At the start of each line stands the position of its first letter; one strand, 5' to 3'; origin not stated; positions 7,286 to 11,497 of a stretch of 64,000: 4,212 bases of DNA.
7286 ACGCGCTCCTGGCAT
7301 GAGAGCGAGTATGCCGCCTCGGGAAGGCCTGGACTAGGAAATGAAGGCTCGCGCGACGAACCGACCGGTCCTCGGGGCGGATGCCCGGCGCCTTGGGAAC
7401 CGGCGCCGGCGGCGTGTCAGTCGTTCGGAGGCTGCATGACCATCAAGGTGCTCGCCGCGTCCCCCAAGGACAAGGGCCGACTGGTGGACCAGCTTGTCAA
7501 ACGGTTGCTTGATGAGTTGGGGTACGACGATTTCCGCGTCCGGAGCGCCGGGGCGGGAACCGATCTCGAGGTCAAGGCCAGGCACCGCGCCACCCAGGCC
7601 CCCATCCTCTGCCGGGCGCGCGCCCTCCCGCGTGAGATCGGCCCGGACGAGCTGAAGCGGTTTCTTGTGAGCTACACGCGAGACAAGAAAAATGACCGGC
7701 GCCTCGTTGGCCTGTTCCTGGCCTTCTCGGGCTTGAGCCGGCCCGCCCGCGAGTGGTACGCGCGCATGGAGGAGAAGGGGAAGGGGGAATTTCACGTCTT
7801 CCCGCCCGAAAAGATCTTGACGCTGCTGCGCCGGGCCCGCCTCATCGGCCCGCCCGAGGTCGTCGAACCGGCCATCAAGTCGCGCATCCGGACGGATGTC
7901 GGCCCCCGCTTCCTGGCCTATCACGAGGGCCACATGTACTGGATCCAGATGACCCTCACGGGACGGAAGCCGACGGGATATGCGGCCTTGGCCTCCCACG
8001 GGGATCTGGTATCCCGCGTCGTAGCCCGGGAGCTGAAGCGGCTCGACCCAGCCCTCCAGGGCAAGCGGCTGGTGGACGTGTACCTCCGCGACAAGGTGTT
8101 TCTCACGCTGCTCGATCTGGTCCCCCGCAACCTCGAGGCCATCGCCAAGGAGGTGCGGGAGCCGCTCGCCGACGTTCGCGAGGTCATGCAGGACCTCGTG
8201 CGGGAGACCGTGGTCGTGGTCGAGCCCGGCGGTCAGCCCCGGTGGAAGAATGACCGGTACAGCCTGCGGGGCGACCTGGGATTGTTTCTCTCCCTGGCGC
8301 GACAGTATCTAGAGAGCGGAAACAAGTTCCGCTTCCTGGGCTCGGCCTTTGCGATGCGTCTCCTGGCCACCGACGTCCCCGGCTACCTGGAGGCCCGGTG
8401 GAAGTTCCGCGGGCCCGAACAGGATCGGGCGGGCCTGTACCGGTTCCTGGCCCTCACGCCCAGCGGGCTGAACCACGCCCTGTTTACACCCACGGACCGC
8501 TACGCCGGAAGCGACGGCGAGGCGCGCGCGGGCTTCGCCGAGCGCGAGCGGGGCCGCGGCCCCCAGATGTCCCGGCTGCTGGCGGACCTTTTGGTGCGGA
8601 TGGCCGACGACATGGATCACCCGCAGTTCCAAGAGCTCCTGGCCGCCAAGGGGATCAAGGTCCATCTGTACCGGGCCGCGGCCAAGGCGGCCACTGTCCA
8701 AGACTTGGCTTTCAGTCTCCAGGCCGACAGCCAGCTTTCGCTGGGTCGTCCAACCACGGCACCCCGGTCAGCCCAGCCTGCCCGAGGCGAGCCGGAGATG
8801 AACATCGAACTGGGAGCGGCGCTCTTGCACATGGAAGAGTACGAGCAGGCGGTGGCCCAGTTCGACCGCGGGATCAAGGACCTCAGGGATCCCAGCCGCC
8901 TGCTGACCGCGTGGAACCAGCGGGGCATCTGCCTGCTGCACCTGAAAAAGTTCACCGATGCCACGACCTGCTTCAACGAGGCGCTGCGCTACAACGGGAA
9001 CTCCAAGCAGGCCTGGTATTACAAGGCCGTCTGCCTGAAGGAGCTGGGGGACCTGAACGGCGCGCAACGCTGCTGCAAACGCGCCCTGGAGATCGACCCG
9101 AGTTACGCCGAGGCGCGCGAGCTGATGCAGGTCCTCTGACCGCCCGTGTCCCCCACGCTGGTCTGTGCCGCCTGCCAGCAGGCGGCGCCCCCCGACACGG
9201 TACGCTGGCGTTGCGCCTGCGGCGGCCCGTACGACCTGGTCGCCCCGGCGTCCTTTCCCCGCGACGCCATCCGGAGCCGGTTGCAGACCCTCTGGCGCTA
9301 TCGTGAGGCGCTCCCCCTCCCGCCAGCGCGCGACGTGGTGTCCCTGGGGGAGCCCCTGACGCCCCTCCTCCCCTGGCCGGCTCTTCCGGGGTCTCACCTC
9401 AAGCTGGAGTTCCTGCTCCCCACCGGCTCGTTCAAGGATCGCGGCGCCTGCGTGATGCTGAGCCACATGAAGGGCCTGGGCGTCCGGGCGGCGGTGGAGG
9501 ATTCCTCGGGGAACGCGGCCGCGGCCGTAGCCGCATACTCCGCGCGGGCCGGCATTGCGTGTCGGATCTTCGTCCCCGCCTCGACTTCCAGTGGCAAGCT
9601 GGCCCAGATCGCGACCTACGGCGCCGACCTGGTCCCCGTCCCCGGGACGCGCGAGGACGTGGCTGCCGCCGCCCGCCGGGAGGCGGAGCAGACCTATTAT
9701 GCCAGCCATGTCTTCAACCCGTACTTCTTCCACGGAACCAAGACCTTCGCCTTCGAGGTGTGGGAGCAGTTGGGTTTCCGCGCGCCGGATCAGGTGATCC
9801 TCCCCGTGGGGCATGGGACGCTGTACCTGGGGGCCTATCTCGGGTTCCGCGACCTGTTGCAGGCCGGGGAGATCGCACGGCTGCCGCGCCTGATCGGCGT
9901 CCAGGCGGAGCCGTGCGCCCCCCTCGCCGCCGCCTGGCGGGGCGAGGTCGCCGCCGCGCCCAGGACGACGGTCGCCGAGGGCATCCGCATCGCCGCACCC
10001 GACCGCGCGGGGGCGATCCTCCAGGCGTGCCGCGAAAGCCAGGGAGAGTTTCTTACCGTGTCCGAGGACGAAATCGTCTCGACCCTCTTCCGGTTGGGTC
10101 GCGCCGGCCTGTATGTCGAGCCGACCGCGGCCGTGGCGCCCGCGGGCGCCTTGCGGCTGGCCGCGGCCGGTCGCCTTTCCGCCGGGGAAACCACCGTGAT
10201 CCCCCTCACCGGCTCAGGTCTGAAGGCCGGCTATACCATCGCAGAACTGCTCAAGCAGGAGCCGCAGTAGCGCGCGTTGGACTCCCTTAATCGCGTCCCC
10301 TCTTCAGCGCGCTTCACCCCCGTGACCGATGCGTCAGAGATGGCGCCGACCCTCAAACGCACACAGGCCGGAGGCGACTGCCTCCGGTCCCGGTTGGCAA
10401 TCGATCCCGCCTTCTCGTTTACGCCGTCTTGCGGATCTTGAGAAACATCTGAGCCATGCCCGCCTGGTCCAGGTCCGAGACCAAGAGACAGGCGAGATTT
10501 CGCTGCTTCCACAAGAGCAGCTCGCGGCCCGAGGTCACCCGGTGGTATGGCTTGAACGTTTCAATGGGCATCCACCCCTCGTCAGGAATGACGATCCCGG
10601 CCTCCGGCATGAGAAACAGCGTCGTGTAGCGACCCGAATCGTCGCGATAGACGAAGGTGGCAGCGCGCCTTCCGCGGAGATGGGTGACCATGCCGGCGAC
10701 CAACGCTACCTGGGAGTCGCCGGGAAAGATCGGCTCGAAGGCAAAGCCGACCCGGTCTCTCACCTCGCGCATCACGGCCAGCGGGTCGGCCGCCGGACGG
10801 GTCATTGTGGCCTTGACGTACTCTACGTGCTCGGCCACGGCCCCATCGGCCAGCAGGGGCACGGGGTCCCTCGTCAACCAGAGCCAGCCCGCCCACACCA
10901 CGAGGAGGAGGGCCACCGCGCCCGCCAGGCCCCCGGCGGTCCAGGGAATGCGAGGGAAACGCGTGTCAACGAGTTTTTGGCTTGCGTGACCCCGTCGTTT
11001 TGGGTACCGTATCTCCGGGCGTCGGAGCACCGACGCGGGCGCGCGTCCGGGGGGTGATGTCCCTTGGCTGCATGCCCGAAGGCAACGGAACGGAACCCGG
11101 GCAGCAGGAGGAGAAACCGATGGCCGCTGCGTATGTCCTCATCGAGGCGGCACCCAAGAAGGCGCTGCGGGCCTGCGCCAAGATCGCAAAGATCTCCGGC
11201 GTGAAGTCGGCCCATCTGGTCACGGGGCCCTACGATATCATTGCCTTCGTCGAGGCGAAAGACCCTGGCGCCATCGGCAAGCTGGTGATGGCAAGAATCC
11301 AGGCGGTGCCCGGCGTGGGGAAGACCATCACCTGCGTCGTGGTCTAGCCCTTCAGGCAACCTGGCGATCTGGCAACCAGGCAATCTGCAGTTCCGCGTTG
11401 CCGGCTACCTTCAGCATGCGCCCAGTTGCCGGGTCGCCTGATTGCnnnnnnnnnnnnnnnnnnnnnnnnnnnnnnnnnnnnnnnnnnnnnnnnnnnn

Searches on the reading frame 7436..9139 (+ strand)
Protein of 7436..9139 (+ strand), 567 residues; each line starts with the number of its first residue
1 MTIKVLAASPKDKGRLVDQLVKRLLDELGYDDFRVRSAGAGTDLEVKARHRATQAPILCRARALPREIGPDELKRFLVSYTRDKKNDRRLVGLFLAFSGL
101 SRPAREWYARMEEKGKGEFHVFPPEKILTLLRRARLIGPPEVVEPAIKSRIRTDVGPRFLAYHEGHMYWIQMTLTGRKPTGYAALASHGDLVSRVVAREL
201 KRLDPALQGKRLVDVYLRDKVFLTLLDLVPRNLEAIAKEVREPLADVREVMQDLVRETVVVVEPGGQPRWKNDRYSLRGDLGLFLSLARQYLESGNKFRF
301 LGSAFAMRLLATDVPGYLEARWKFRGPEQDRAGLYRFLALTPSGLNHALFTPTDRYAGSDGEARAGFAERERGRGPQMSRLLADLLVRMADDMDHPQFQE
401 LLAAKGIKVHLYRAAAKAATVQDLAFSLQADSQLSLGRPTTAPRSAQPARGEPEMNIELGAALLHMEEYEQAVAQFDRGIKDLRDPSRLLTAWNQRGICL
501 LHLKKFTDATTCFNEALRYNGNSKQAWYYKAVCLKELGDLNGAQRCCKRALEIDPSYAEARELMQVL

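Call 57: search_protein_families(library=pfam, proteins=[window:7436-9139:+], max_evalue=0.00001)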
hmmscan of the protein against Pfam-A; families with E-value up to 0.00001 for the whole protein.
window:7436-9139:+ (567 aa): 8 families
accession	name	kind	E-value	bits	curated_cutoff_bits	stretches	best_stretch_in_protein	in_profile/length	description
PF00515.34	TPR_1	-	7.4e-19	67.2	27.8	1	525-557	2-34/34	Tetratricopeptide repeat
PF07719.23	TPR_2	-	1.3e-17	62.8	27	1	526-556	3-33/34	Tetratricopeptide repeat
PF13181.12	TPR_8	-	9.5e-10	38.3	25.7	0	525-556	2-33/34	Tetratricopeptide repeat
PF14559.12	TPR_19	-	1.1e-08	35.7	25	0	501-565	2-66/68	Tetratricopeptide repeat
PF13431.12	TPR_17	-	1.8e-08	34.4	24.4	0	512-544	1-33/34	Tetratricopeptide repeat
PF13424.12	TPR_12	-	4.3e-07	30.5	30.1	0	456-518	6-73/77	Tetratricopeptide repeat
PF13428.12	TPR_14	-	1.5e-06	28.8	23.5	0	525-563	2-40/44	Tetratricopeptide repeat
PF13432.12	TPR_16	-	5.1e-06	27.3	32.7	0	505-557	12-64/65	Tetratricopeptide repeat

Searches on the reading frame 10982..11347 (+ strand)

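Call 18: search_protein_families(library=pfam, proteins=[window:10982-11347:+])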
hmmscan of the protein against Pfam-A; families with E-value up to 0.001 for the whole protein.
window:10982-11347:+ (121 aa): 1 family
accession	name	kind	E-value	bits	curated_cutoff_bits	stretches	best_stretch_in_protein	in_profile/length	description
PF01037.27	AsnC_trans_reg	-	3e-12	46.7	25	1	52-120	1-70/73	Lrp/AsnC ligand binding domain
